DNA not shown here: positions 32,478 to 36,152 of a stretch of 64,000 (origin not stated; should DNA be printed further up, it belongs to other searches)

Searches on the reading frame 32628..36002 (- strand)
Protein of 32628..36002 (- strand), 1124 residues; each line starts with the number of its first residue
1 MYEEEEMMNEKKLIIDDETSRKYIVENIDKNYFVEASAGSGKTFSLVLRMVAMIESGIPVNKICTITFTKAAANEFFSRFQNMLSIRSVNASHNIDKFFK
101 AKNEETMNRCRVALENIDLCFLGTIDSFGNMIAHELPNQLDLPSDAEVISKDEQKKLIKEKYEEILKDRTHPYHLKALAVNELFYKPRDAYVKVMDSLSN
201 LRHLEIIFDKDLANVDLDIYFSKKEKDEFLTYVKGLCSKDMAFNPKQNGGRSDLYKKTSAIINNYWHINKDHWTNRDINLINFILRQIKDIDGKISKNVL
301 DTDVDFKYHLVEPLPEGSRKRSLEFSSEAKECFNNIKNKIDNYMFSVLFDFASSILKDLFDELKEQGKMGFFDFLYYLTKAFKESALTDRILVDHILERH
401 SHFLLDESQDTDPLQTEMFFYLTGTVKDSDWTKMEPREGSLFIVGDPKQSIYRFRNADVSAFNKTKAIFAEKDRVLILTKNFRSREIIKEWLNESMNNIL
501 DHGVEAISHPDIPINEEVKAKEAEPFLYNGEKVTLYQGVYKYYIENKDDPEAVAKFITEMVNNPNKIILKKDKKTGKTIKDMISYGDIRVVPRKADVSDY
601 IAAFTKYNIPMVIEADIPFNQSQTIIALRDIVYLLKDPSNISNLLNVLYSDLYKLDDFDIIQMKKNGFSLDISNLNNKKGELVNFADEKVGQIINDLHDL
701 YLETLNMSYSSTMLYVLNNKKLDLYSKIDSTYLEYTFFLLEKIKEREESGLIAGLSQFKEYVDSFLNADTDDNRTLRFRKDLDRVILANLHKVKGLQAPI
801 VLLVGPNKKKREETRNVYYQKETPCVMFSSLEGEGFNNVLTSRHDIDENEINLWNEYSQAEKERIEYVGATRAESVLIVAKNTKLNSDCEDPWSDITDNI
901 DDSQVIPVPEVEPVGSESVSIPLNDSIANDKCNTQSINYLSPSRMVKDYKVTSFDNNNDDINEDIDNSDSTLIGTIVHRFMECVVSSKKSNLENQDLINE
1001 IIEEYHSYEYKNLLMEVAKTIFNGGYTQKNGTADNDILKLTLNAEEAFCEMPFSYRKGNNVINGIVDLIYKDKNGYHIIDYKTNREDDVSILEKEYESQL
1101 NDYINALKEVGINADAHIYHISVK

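Call 14: search_protein_families(library=pfam, proteins=[window:32628-36002:-], max_evalue=0.001)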
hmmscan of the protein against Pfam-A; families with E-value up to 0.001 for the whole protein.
window:32628-36002:- (1124 aa): 6 families
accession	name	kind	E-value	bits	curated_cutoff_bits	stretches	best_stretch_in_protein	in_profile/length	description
PF00580.27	UvrD-helicase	-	6.6e-41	141.2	23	1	21-467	5-268/271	UvrD/REP helicase N-terminal domain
PF13245.12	AAA_19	-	2.5e-09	37.9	25.1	0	29-82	11-63/134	AAA domain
PF12705.13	PDDEXK_1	-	5.4e-09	36.8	22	1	966-1110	31-172/247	PD-(D/E)XK nuclease superfamily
PF13361.12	UvrD_C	-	7.6e-08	32.6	25.6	1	478-882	3-348/350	UvrD-like helicase C-terminal domain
PF13538.12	UvrD_C_2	-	0.00011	22.4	27.4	0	789-816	6-36/52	UvrD-like helicase C-terminal domain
PF00270.35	DEAD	-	0.0005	20.3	26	0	28-96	11-81/167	DEAD/DEAH box helicase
